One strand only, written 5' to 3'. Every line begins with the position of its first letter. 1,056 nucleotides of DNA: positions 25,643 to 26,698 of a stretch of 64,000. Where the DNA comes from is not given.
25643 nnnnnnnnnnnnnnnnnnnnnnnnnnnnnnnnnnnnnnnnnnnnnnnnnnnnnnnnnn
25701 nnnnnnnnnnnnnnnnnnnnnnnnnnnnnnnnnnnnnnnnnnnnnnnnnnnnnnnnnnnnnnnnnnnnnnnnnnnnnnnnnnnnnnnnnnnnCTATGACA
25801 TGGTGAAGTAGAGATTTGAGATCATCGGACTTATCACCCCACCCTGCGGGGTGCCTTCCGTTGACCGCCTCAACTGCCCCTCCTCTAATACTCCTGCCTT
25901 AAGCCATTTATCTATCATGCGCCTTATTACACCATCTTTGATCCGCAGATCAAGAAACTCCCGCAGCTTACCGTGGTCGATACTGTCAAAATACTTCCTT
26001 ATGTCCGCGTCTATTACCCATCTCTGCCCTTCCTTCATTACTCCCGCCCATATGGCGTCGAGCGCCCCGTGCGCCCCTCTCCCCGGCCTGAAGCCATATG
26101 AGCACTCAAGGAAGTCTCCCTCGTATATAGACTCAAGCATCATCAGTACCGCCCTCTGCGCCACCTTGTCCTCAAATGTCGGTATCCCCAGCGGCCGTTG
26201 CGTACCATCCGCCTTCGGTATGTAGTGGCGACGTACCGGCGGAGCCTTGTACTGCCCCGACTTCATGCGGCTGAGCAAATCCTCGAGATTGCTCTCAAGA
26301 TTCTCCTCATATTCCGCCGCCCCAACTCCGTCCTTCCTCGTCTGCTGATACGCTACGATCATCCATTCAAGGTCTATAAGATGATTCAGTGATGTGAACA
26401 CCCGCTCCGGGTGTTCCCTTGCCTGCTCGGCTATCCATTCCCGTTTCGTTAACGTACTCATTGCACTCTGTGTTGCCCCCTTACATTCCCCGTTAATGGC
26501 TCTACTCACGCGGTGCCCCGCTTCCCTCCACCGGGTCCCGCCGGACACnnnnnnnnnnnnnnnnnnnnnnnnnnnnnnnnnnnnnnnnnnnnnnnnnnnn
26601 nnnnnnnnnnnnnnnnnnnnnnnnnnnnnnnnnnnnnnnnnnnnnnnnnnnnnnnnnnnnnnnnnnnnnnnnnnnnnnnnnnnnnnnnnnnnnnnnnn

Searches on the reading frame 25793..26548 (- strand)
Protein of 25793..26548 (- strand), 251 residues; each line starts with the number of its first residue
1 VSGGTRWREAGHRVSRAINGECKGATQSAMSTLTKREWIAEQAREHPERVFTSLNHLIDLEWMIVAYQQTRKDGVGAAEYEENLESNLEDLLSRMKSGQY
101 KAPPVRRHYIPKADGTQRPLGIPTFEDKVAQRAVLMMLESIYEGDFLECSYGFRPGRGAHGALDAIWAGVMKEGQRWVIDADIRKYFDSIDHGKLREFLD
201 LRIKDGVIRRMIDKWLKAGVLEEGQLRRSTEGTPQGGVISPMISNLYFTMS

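Call 30: search_protein_families(library=pfam, proteins=[window:25793-26548:-], max_evalue=0.001)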
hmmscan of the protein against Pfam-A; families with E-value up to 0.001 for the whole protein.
window:25793-26548:- (251 aa): 1 family
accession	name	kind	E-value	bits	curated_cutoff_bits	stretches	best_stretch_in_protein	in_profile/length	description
PF00078.32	RVT_1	-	1.8e-20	74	29.6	1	110-248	1-134/205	Reverse transcriptase (RNA-dependent DNA polymerase)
